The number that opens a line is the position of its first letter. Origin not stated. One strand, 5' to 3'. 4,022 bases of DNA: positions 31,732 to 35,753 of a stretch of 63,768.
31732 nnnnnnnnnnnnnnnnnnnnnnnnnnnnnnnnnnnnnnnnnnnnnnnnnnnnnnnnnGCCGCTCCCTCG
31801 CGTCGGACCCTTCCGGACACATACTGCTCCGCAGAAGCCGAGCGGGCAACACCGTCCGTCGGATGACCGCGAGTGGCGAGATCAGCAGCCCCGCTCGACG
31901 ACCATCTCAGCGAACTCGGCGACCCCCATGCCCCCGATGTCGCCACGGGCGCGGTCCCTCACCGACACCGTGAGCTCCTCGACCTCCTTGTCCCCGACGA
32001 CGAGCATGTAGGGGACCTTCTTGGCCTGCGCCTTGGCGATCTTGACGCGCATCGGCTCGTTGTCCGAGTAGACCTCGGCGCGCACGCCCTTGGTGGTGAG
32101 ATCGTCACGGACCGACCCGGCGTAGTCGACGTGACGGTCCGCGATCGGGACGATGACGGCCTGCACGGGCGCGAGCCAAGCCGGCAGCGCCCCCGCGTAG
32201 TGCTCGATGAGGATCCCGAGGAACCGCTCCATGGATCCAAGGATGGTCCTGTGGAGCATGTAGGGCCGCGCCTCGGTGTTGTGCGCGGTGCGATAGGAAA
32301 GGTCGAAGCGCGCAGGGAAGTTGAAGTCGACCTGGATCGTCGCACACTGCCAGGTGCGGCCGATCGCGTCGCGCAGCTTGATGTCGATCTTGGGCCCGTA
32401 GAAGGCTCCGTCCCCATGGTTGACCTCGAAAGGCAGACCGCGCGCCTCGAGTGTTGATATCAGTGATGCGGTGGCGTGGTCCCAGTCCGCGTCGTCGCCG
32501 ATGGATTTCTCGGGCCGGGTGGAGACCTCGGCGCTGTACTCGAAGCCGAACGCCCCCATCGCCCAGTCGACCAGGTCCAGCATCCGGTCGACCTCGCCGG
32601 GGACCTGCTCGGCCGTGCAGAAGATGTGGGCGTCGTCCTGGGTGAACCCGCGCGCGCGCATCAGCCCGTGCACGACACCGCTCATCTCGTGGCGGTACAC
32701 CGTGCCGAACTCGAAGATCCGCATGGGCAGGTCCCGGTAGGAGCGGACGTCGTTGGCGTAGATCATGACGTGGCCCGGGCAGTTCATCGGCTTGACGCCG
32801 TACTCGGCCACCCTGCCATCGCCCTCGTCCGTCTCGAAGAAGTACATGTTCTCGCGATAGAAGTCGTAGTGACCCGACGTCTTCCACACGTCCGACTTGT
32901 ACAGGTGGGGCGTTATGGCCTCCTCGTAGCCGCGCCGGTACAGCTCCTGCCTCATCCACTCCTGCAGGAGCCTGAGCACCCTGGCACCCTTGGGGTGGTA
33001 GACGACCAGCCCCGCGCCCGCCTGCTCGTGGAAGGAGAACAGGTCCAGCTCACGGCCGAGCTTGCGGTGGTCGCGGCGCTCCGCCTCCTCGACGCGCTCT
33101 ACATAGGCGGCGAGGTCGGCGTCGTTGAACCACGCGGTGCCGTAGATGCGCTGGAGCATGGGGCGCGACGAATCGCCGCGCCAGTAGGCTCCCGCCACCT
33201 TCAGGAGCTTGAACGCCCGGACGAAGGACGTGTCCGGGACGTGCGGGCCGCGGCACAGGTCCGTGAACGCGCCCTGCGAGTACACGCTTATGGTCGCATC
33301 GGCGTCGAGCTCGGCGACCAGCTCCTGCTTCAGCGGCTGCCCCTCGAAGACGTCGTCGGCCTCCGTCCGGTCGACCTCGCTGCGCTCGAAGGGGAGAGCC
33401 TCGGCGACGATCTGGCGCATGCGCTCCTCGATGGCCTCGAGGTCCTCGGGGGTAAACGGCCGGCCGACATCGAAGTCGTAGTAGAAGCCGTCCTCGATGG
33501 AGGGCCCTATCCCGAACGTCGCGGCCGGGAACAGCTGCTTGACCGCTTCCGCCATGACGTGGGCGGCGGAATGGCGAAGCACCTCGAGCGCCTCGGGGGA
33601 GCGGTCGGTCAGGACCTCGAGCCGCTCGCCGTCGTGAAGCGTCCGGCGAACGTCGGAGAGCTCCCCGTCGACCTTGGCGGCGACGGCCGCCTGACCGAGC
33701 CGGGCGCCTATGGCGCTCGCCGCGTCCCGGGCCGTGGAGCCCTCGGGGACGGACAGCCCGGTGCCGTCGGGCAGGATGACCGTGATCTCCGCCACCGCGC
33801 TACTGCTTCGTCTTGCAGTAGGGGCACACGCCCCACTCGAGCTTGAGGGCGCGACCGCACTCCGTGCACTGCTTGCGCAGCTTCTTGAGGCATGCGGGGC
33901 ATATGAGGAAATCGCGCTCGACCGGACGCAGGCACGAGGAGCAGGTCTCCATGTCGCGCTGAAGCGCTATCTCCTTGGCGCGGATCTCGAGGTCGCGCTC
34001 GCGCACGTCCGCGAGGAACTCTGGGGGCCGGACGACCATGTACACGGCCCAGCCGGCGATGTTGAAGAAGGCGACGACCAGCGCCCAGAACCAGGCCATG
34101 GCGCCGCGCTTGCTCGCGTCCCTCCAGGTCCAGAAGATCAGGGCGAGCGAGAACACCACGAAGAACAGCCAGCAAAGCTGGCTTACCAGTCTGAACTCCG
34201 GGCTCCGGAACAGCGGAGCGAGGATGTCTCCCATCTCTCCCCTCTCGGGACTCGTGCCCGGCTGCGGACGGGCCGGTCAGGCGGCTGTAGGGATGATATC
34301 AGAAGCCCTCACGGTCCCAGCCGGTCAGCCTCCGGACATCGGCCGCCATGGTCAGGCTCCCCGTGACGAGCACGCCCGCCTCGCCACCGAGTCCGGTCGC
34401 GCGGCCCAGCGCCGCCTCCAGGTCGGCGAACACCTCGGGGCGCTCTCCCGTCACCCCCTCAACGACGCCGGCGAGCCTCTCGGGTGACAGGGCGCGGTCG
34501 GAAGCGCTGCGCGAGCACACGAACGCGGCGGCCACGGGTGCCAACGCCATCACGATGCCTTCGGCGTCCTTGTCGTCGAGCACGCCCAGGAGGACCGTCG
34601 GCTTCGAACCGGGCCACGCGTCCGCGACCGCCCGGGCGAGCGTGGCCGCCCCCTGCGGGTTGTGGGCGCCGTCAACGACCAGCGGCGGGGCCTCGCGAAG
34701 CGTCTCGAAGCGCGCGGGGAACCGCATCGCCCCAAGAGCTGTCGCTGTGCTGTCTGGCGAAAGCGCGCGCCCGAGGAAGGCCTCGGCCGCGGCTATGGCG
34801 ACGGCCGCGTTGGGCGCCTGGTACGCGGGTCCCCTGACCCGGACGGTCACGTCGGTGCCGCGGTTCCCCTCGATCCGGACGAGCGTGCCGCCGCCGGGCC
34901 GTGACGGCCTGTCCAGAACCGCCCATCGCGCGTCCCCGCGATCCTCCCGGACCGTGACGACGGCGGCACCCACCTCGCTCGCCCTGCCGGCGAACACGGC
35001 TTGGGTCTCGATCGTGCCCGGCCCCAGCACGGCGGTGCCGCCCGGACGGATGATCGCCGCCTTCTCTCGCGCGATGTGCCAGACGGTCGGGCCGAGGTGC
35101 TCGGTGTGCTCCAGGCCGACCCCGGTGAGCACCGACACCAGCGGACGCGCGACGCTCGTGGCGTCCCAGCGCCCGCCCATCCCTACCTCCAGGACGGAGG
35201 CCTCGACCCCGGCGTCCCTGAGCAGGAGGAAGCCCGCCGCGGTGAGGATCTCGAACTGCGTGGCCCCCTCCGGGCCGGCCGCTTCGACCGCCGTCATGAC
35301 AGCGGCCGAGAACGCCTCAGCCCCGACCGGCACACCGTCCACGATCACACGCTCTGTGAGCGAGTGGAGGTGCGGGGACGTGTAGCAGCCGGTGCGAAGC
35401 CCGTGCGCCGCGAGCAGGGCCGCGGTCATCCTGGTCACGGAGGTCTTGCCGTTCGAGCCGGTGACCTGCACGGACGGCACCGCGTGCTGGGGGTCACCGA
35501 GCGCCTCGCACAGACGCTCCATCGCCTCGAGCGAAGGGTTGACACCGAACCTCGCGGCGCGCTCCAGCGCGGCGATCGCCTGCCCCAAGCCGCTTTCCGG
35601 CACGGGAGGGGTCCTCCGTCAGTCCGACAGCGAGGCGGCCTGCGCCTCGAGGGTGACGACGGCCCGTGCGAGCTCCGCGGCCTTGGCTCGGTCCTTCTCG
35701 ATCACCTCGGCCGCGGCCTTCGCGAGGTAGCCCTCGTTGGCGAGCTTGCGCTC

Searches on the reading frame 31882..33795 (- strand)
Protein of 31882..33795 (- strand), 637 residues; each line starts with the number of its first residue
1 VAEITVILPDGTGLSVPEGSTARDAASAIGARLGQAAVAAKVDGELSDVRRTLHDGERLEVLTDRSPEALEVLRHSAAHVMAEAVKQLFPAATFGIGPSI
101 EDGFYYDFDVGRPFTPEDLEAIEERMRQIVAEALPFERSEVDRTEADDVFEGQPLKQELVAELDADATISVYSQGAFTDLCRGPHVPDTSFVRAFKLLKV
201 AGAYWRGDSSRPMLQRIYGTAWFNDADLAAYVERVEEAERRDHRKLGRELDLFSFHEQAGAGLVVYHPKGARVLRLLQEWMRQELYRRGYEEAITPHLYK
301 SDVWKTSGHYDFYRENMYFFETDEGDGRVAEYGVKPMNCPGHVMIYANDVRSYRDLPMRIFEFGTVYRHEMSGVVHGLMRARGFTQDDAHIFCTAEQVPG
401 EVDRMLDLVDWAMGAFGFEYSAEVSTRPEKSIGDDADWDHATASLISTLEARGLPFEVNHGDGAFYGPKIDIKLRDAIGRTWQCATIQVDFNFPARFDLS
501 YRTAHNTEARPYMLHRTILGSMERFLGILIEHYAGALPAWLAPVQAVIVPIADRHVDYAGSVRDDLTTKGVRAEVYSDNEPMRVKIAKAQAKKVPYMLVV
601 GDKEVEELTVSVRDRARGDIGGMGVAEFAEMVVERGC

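Call 38: search_protein_families(library=pfam, proteins=[window:31882-33795:-], max_evalue=0.00001)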
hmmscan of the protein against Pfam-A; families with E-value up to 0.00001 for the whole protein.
window:31882-33795:- (637 aa): 4 families
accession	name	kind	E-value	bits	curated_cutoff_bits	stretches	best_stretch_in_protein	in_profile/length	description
PF00587.30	tRNA-synt_2b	-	8.5e-46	156.7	29.3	1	329-533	8-179/179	tRNA synthetase class II core domain (G, H, P, S and T)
PF03129.25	HGTP_anticodon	-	7.1e-21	74.6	21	1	545-634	1-93/94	Anticodon binding domain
PF07973.19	tRNA_SAD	-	2.4e-16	59.9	24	1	169-218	1-44/44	Threonyl and Alanyl tRNA synthetase second additional domain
PF02824.27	TGS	-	5.2e-13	49.3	22.2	1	4-63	1-60/60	TGS domain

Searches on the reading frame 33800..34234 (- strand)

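Call 38: search_protein_families(library=pfam, proteins=[window:33800-34234:-], max_evalue=0.00001)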
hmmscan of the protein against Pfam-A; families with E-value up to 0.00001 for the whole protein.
window:33800-34234:- (144 aa): 1 family
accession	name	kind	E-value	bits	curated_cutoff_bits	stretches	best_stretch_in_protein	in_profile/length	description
PF12773.13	DZR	-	5.7e-09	36.4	27.3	1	98-140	1-44/45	Double zinc ribbon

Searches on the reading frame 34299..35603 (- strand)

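Call 38: search_protein_families(library=pfam, proteins=[window:34299-35603:-], max_evalue=0.00001)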
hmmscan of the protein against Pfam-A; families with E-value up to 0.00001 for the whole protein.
window:34299-35603:- (434 aa): 2 families
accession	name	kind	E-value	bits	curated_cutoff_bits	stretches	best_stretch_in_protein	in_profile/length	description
PF02875.26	Mur_ligase_C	-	6.6e-15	56.5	28.4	1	298-416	2-126/127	Mur ligase, glutamate ligase domain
PF08245.18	Mur_ligase_M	-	1.9e-13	51.2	24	1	47-273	1-200/200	Mur ligase middle domain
